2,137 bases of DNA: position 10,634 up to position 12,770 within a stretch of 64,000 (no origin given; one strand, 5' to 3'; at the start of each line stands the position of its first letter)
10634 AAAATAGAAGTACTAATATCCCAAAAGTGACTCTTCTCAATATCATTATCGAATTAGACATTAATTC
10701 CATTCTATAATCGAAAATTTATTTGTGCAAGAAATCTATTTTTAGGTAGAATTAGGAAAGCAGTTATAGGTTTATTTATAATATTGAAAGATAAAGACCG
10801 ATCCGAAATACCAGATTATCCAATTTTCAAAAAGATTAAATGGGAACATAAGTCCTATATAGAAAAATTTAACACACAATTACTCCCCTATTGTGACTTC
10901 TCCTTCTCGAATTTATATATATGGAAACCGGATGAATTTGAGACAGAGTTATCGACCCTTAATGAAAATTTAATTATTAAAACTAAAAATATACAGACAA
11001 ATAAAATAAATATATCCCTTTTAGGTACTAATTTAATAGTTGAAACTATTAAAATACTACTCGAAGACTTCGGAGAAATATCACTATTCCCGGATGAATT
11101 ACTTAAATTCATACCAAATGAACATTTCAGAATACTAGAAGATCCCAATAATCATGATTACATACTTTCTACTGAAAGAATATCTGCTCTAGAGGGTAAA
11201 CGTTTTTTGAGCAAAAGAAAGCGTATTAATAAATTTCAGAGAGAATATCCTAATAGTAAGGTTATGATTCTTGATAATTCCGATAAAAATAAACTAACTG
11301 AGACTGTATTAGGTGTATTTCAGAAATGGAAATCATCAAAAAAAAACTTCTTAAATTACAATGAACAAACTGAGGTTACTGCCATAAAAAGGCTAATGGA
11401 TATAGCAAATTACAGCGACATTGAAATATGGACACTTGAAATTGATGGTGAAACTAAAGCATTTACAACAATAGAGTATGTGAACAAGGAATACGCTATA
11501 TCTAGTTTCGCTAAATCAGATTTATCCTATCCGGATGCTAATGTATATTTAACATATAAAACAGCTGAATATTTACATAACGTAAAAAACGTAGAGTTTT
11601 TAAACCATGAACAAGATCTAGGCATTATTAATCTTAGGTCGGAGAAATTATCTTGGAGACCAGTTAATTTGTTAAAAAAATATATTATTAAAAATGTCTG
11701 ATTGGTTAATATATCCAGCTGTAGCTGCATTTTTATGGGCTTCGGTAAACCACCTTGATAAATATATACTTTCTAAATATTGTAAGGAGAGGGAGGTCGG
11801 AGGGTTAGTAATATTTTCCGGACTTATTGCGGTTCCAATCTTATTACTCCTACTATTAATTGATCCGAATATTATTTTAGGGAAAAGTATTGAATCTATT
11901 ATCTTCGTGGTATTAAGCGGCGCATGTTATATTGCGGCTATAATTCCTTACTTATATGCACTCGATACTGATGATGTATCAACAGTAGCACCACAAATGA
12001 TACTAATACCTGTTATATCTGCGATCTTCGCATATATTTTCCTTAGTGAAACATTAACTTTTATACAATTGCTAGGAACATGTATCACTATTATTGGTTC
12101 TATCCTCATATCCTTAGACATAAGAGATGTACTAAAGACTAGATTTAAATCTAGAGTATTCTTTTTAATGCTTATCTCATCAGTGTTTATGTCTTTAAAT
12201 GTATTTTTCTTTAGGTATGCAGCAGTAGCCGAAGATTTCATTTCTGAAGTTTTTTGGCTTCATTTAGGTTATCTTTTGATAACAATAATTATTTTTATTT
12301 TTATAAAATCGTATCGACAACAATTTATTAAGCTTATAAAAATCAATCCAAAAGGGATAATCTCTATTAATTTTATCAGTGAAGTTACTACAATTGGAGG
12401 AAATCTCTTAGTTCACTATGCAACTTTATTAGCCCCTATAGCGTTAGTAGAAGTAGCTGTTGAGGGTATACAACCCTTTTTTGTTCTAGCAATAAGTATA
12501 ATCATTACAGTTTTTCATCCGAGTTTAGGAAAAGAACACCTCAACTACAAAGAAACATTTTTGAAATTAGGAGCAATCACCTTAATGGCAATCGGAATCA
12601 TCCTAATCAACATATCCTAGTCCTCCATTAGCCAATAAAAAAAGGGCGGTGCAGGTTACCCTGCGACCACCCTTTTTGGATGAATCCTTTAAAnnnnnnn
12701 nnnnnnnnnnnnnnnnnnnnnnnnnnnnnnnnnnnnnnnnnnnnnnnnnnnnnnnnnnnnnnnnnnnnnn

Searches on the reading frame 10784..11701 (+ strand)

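Call 110: search_protein_families(library=pfam, proteins=[window:10784-11701:+], max_evalue=0.001)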
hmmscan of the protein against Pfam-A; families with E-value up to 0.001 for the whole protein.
window:10784-11701:+ (305 aa): 1 family
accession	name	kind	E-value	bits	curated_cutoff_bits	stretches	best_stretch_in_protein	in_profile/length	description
PF09924.15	LPG_synthase_C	-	1.3e-17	64.2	27.5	1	118-302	94-297/298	Phosphatidylglycerol lysyltransferase, C-terminal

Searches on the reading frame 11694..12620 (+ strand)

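Call 111: search_protein_families(library=pfam, proteins=[window:11694-12620:+], max_evalue=0.001)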
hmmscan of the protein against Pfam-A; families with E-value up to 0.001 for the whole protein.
window:11694-12620:+ (308 aa): 1 family
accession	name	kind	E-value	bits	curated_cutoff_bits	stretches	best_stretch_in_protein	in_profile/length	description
PF00892.27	EamA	-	4.1e-13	50.2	28.2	1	5-140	4-134/135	EamA-like transporter family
